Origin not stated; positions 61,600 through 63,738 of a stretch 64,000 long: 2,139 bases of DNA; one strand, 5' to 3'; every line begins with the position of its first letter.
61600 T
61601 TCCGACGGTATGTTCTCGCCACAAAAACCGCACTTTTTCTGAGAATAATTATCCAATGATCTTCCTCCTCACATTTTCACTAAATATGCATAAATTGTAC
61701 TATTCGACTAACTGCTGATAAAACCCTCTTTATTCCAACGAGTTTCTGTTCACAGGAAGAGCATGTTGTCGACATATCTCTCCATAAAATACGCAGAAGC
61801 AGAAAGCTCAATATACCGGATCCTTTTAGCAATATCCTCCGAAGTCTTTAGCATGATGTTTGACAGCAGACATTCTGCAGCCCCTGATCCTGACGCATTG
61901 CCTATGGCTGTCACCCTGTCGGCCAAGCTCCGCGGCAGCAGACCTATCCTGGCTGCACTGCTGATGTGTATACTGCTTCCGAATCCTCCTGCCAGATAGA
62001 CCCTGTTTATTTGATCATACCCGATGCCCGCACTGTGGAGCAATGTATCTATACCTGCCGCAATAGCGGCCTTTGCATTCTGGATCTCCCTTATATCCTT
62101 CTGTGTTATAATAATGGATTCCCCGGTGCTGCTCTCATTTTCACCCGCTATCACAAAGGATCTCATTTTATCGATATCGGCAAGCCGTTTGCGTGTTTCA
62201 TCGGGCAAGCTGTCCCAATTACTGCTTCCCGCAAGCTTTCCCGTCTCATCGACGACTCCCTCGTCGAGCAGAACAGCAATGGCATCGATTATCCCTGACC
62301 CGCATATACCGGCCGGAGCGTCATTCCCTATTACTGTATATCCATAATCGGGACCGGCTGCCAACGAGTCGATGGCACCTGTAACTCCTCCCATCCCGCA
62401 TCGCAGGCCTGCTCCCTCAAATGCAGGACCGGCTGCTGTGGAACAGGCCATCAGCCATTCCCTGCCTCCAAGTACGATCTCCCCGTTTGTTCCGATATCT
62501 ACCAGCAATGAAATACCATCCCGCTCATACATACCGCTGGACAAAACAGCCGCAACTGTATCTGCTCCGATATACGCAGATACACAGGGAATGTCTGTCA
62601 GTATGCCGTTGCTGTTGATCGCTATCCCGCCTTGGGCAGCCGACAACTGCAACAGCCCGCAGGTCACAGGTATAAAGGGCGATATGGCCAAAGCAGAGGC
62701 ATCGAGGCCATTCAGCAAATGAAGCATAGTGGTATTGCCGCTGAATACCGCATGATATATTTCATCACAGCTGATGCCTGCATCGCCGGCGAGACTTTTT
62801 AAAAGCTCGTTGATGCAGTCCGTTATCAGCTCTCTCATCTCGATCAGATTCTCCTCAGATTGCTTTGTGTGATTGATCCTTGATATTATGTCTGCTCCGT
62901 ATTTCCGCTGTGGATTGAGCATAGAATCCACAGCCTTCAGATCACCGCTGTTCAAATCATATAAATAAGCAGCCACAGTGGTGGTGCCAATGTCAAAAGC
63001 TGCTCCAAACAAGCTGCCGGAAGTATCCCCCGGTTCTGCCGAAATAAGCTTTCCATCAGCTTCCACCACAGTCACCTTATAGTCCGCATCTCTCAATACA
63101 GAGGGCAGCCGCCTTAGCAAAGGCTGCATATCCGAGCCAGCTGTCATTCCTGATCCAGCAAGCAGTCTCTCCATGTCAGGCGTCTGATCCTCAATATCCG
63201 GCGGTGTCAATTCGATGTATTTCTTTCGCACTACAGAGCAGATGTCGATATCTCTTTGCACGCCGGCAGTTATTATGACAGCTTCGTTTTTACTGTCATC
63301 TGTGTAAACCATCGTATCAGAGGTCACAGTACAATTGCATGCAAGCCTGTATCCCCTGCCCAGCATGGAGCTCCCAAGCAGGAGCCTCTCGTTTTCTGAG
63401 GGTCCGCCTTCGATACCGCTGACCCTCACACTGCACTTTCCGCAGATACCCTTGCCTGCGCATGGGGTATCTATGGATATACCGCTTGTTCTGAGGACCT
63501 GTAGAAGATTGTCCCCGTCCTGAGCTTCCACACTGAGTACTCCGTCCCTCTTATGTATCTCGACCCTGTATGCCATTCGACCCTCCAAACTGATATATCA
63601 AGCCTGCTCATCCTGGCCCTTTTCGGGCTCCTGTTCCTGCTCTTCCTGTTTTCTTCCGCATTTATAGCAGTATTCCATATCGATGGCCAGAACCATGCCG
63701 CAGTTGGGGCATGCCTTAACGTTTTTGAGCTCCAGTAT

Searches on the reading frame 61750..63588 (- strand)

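Call 51: search_protein_families(library=pfam, proteins=[window:61750-63588:-], max_evalue=0.001)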
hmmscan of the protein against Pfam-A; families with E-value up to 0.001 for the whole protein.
window:61750-63588:- (612 aa): 4 families
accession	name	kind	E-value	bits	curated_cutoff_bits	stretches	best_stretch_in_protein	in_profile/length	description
PF14574.11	RACo_C_ter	-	7.6e-82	274.7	27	1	359-611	2-249/261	C-terminal domain of RACo the ASKHA domain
PF17651.6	Raco_middle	-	9.6e-53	178.6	26.8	1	194-355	1-162/163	RACo middle region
PF17650.6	RACo_linker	-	1.9e-16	60.1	26.2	1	111-190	3-85/86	RACo linker region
PF00111.32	Fer2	-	4e-10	39.9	21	1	18-89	8-77/77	2Fe-2S iron-sulfur cluster binding domain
